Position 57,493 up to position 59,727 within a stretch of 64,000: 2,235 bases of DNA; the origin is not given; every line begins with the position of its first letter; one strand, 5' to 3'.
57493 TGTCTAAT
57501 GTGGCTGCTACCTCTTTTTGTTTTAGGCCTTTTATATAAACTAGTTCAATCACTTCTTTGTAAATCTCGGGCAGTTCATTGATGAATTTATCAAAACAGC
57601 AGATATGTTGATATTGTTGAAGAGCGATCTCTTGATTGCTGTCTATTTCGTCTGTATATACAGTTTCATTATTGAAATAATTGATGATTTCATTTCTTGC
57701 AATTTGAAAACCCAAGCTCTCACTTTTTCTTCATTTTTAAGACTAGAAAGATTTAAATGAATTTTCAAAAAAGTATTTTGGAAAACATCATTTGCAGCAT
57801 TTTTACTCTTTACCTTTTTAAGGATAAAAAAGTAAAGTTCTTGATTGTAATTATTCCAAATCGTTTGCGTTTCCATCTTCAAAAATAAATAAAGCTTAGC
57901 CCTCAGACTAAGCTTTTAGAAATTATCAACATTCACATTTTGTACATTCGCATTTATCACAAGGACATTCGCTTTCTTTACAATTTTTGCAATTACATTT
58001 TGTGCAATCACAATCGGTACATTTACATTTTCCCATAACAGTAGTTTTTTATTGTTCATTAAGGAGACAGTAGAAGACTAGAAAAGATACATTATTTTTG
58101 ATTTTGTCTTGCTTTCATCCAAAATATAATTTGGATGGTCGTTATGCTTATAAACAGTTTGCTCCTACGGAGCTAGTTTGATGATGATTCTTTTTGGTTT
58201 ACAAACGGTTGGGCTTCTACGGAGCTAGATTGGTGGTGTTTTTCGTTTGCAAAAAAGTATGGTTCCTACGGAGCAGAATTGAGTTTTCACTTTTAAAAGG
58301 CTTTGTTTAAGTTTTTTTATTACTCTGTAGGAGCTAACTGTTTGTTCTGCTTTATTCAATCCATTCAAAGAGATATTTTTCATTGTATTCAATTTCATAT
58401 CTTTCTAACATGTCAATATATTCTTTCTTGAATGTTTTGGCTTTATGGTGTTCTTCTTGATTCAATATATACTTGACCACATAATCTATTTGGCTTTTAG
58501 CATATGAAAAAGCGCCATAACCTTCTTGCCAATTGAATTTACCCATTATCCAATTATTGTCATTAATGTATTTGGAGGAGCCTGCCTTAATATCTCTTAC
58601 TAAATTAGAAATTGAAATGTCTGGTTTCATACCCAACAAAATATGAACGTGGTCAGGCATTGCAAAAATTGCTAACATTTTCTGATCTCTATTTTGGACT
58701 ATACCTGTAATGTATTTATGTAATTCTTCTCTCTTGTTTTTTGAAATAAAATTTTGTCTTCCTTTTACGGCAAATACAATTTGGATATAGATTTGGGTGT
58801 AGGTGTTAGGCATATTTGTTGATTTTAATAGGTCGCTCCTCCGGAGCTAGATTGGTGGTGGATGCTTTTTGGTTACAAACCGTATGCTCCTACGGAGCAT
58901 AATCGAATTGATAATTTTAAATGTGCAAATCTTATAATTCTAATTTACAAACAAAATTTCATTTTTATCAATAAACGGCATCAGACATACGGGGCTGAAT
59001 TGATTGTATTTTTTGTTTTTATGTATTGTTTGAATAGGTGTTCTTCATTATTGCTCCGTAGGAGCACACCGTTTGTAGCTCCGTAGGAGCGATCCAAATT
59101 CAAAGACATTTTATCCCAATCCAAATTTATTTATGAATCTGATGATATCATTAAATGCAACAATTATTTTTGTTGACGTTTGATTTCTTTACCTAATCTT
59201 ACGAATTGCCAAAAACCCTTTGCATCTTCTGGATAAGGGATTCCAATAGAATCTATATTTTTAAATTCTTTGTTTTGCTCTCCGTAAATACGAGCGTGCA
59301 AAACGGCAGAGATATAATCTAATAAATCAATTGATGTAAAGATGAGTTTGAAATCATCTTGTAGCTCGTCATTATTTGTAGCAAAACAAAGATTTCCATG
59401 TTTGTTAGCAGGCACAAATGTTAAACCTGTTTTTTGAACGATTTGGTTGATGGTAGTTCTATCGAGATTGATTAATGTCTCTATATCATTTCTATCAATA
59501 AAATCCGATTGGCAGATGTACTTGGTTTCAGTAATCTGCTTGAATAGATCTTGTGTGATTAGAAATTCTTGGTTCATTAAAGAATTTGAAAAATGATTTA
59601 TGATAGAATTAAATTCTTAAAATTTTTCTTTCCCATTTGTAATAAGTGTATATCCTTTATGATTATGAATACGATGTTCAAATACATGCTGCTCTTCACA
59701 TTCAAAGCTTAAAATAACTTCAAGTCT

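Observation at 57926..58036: Unannotated 36-aa ORF with 36% cysteine in a CxC/CxxC lattice (metallothionein-like)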

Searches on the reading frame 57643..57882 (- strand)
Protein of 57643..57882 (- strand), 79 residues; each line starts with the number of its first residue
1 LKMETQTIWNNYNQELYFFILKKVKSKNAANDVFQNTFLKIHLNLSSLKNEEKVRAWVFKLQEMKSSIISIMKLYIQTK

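Call 3: search_protein_families(library=pfam, proteins=[window:57643-57882:-], max_evalue=1)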
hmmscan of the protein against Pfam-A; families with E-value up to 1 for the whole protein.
window:57643-57882:- (79 aa): 3 families
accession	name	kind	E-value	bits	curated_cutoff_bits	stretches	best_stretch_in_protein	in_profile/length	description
PF04542.20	Sigma70_r2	-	0.00062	20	24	1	11-59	4-54/71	Sigma-70 region 2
PF25693.1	Phage_Y01A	-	0.048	14.7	27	1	24-67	25-68/92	Bacteriophage T4-like Y01A protein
PF13148.11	DUF3987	-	0.18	11.4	27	1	28-75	283-330/364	Protein of unknown function (DUF3987)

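Call 4: search_protein_families(library=ncbifam, proteins=[window:57643-57882:-], max_evalue=1)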
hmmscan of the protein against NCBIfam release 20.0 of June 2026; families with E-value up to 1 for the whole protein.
window:57643-57882:- (79 aa): 52 families (the best 25 are shown)
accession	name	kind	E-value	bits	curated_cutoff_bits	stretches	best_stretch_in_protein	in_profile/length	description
NF007215.0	PRK09637.1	equivalog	1.3e-15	57.9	212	1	3-63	1-61/181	RNA polymerase sigma factor SigZ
TIGR02959.1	SigZ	equivalog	1e-13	51.4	168.65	1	9-62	1-54/170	RNA polymerase sigma factor SigZ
TIGR02950.1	SigM_subfam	subfamily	1.3e-11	44.5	147.95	1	7-61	4-57/159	RNA polymerase sigma factor, SigM family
NF007226.0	PRK09644.1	equivalog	5.1e-10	39.7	199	1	3-62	1-59/166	RNA polymerase sigma factor SigM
NF009174.0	PRK12522.1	equivalog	9.1e-08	32.3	217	1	2-59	2-59/175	RNA polymerase sigma factor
NF006930.0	PRK09415.1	subfamily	1.3e-07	31.7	198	1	6-61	19-74/179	RNA polymerase factor sigma C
TIGR02985.1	Sig70_bacteroi1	subfamily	1.6e-07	31.6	126.4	1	7-61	5-59/162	RNA polymerase sigma-70 factor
TIGR02989.1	Sig-70_gvs1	subfamily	1.7e-07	31.3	124.55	1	5-60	3-58/158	RNA polymerase sigma-70 factor, Rhodopirellula/Verrucomicrobium family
NF009166.1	PRK12513.1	equivalog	1.9e-07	31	206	1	10-61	29-80/193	RNA polymerase sigma factor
TIGR02952.1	Sig70_famx2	equivalog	4.7e-07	29.9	206.45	1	7-61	15-70/170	ECF subfamily RNA polymerase sigma factor, BldN family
NF007217.0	PRK09639.1-1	equivalog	2e-06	27.7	239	1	3-61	3-61/194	RNA polymerase sigma factor SigX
NF009193.0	PRK12541.1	equivalog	2.1e-06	28.1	171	1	4-61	6-62/161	RNA polymerase sigma factor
NF007223.0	PRK09641.1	equivalog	3.3e-06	27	209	1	9-62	24-77/187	RNA polymerase sigma factor SigW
NF058625.1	sigma_PG0214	equivalog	4.4e-06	26.5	130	1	7-61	8-62/170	GFO_1088 family ECF-type sigma factor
NF009170.0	PRK12517.1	subfamily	6.2e-06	25.8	197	1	8-59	28-79/188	RNA polymerase sigma factor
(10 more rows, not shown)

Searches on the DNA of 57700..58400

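Call 74: search_rna_families(source=window, start=57700, end=58400, threshold=evalue, max_evalue=1)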
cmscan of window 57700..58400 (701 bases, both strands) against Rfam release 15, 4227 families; matches with E-value up to 1: 1.
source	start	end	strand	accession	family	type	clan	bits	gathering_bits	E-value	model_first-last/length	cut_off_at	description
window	58082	58142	+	RF00066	U7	Gene; snRNA;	-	16.9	34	0.5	1-62/62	no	U7 small nuclear RNA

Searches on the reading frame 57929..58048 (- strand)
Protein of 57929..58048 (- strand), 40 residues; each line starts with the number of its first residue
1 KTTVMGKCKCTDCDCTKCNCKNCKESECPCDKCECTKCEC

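Call 3: search_protein_families(library=pfam, proteins=[window:57929-58036:-], max_evalue=1)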
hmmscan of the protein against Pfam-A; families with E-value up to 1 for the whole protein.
seq(36 aa): 0 families

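Call 4: search_protein_families(library=ncbifam, proteins=[window:57929-58036:-], max_evalue=1)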
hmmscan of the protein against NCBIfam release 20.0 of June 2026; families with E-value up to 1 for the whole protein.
seq(36 aa): 0 families

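Call 9: find_homologous_proteins(query=window:57929-58048:-, max_evalue=0.01)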
Query seq(40 aa): no candidate shares three 5-residue words with the query. No homologue found.

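Call 10: find_encoding_contigs(protein=window:57929-58036:-, flank=8000)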
Protein seq(36 aa) (36 aa): no gene with exactly this product is on record in the collection.

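Call 42: search_protein_representatives(protein=window:57929-58036:-)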
Query: 36 residues. Proteins with E-value up to 0.001 (for the whole library): 0; up to 1e-10: 0; up to 1e-30: 0. The best 0 are listed.

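Call 66: search_solved_structures(query=A4, max_evalue=10, show_alignments=3)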
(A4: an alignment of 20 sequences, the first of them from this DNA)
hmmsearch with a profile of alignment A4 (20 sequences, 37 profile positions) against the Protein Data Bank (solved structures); distinct sequences matched with E-value up to 10: 0.

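Call 67: search_protein_families(library=pfam, alignment_id=A4, max_evalue=10)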
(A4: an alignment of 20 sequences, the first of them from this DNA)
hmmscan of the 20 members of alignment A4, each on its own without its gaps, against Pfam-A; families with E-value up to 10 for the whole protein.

A. member 1, seq(36 aa): 0 families

B. families by the number of members that match (of 20 scanned): 1 family
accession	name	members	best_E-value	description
PF12749.12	Metallothio_Euk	1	0.72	Eukaryotic metallothionein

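Call 78: predict_structure(protein=window:57929-58036:-)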
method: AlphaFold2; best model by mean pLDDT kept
length: 36 residues; sequences in the alignment: 1
mean_pLDDT: 82.8   pTM: 0.40
mean pLDDT of the five models: 82.8, 70.2, 67.9, 66.2, 59.7
residues with pLDDT >= 90: 0; 70-90: 34; 50-70: 1; < 50: 1
segments of 3 or more residues with pLDDT < 50: none
pLDDT, mean of each block of 10 residues (from residue 1): 79 83 84 86
secondary structure, 60 per line:
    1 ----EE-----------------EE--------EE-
elements in order:

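Call 81: fold_search(model_id=the predicted structure, library=pdb)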
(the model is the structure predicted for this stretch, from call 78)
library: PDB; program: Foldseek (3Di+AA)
matches with E <= 10: 0; with E <= 0.001: 0
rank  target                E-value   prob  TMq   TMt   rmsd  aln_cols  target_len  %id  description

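Call 86: list_cluster_members(proteins=[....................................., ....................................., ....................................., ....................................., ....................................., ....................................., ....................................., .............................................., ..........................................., window:57929-58036:-])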
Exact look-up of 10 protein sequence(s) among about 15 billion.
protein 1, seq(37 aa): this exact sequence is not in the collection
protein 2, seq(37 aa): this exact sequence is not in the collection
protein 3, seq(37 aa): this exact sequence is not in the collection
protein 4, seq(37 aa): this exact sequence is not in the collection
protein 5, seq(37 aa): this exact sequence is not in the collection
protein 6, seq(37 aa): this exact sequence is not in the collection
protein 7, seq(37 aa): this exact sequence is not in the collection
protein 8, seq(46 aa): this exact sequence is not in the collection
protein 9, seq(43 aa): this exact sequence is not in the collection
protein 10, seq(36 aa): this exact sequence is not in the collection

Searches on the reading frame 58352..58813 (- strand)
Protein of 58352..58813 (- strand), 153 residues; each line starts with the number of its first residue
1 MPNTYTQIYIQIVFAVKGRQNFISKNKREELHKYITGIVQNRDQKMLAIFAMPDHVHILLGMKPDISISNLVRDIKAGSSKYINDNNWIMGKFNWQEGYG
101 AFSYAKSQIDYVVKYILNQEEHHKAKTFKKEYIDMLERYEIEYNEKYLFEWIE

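Call 3: search_protein_families(library=pfam, proteins=[window:58352-58813:-], max_evalue=1)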
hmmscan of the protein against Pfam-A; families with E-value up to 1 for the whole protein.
window:58352-58813:- (153 aa): 2 families
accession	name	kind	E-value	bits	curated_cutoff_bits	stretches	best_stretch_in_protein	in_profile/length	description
PF01797.21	Y1_Tnp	-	1.4e-25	90.2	23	1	5-119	2-121/121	Transposase IS200 like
PF23343.2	REP_ORF2-G2P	-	0.031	15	27.8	1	55-118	52-97/99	Replication-associated protein ORF2/G2P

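Call 4: search_protein_families(library=ncbifam, proteins=[window:58352-58813:-], max_evalue=1)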
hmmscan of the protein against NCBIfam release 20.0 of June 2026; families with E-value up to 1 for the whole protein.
window:58352-58813:- (153 aa): 3 families
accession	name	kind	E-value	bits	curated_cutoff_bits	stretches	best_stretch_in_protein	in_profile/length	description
NF033573.1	transpos_IS200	equivalog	4.1e-20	72.3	55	1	4-116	7-124/126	IS200/IS605 family transposase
NF047646.1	REP_Tyr_transpos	equivalog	3.4e-10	40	80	1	13-99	15-109/146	REP-associated tyrosine transposase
NF001855.0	PRK00576.1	equivalog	0.047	13.3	205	1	9-77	123-191/197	molybdenum cofactor guanylyltransferase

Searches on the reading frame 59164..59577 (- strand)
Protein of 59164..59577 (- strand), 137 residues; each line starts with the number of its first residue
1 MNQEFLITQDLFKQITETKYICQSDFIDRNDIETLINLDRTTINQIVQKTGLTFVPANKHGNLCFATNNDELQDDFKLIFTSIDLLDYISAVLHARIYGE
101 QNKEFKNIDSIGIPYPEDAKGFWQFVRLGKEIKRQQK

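Call 3: search_protein_families(library=pfam, proteins=[window:59164-59577:-], max_evalue=1)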
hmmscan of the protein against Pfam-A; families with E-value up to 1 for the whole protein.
window:59164-59577:- (137 aa): 1 family
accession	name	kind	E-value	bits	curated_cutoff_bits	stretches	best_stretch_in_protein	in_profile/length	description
PF18135.7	Type_ISP_C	-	4.6e-09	36.2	25.9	1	71-132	177-239/342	Type ISP C-terminal specificity domain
